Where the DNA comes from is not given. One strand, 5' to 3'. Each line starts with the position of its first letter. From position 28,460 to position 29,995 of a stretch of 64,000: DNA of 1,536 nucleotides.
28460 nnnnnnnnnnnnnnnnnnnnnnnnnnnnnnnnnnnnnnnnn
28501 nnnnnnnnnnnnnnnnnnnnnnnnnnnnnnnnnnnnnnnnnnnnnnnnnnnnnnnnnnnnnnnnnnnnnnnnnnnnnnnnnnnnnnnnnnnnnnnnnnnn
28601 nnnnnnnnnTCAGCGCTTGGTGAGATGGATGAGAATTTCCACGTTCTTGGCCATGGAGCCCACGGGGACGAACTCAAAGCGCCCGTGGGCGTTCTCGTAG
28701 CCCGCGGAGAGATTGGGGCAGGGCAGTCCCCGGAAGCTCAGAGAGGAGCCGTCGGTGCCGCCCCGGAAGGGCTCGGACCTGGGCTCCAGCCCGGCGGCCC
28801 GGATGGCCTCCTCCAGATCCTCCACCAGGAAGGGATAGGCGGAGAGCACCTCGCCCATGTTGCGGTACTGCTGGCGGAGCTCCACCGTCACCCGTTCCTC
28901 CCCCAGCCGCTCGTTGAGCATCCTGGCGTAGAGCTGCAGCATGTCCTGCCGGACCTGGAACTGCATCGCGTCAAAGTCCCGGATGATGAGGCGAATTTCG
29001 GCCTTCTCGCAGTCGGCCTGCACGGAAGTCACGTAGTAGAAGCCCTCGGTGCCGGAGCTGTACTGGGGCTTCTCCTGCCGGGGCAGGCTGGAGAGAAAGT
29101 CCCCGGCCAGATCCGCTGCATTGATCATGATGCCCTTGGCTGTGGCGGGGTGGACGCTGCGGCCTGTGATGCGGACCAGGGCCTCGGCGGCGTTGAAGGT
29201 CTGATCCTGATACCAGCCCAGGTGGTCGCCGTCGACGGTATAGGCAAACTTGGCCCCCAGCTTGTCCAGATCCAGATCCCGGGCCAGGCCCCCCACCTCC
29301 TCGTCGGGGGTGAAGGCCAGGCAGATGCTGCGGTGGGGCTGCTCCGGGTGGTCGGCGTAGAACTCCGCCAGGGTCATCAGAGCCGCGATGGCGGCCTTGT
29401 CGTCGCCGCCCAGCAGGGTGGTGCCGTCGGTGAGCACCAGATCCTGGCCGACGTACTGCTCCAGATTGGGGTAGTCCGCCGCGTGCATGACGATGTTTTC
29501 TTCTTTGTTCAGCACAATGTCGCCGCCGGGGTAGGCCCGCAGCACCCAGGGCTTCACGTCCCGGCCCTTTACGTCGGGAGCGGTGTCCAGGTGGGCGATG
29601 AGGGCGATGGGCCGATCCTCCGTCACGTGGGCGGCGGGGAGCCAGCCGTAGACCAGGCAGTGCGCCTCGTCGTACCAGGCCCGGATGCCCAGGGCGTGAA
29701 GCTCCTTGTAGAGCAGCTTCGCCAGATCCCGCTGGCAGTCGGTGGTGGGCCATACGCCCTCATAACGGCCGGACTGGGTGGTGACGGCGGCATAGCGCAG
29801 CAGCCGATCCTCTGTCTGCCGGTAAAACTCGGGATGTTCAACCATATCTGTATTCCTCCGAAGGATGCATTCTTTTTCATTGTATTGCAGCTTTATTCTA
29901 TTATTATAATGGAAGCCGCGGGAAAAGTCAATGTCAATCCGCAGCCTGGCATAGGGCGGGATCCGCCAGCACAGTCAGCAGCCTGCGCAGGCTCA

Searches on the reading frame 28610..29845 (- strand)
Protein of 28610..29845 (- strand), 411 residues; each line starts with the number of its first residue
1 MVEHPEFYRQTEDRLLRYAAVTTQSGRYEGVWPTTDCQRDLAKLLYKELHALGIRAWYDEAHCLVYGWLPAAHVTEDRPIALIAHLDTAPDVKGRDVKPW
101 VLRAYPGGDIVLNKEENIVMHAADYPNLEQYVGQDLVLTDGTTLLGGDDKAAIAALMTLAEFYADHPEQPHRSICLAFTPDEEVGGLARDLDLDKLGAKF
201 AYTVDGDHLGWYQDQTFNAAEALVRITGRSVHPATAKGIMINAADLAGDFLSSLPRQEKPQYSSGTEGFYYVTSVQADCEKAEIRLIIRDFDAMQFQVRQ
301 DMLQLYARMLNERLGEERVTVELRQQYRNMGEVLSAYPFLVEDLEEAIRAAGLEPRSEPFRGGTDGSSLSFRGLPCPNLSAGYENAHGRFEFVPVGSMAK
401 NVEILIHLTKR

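Call 26: find_encoding_contigs(protein=window:28610-29845:-, flank=10000, max_places=10)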
Protein window:28610-29845:- (411 aa): 10 contigs read that carry it; 8 places shown.
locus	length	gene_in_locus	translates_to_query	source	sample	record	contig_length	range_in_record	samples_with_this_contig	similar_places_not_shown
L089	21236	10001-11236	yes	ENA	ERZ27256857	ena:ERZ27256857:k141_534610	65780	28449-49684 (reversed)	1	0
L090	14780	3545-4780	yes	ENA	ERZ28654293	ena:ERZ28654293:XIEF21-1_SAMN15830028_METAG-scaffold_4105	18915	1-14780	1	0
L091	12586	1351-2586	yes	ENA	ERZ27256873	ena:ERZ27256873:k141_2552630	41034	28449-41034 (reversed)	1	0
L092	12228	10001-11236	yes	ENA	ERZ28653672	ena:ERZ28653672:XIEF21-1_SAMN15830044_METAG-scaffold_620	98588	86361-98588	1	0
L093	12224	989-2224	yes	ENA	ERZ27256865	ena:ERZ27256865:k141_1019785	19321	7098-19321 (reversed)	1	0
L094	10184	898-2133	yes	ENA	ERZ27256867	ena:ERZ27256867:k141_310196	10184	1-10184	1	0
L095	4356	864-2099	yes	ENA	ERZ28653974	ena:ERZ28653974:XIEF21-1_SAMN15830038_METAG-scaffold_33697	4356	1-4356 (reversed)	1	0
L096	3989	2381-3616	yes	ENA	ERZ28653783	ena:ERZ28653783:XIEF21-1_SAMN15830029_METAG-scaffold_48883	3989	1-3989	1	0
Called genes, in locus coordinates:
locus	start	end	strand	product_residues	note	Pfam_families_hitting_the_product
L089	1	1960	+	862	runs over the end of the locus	PF13085:Fer2_3 (faint), PF01799:Fer2_2, PF01315:Ald_Xan_dh_C, PF02738:MoCoBD_1, PF20256:MoCoBD_2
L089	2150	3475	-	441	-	PF13145:Rotamase_2, PF13616:Rotamase_3, PF00639:Rotamase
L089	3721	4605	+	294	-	PF07261:DnaB_2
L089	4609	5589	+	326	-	PF01695:IstB_IS21, PF00308:Bac_DnaA (weak)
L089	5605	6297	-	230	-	PF27840:ScmC (weak)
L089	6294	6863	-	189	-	PF18907:DUF5662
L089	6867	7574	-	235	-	PF00535:Glycos_transf_2, PF10111:Glyco_tranf_2_2 (weak), PF13641:Glyco_tranf_2_3 (weak)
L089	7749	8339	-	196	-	PF02915:Rubrerythrin, PF21349:RUBY_RBDX (weak)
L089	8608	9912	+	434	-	PF01943:Polysacc_synt (weak), PF01554:MatE (weak)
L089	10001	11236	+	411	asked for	PF01546:Peptidase_M20, PF07687:M20_dimer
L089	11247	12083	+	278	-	-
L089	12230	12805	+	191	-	PF12917:YfbR-like, PF13023:HD_3, PF01966:HD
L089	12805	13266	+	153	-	-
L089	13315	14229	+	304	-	-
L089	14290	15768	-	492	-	PF09992:NAGPA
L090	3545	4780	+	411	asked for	PF01546:Peptidase_M20, PF07687:M20_dimer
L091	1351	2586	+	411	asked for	PF01546:Peptidase_M20, PF07687:M20_dimer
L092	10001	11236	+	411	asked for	PF01546:Peptidase_M20, PF07687:M20_dimer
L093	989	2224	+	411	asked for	PF01546:Peptidase_M20, PF07687:M20_dimer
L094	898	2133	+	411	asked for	PF01546:Peptidase_M20, PF07687:M20_dimer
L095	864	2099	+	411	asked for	PF01546:Peptidase_M20, PF07687:M20_dimer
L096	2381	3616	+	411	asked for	PF01546:Peptidase_M20, PF07687:M20_dimer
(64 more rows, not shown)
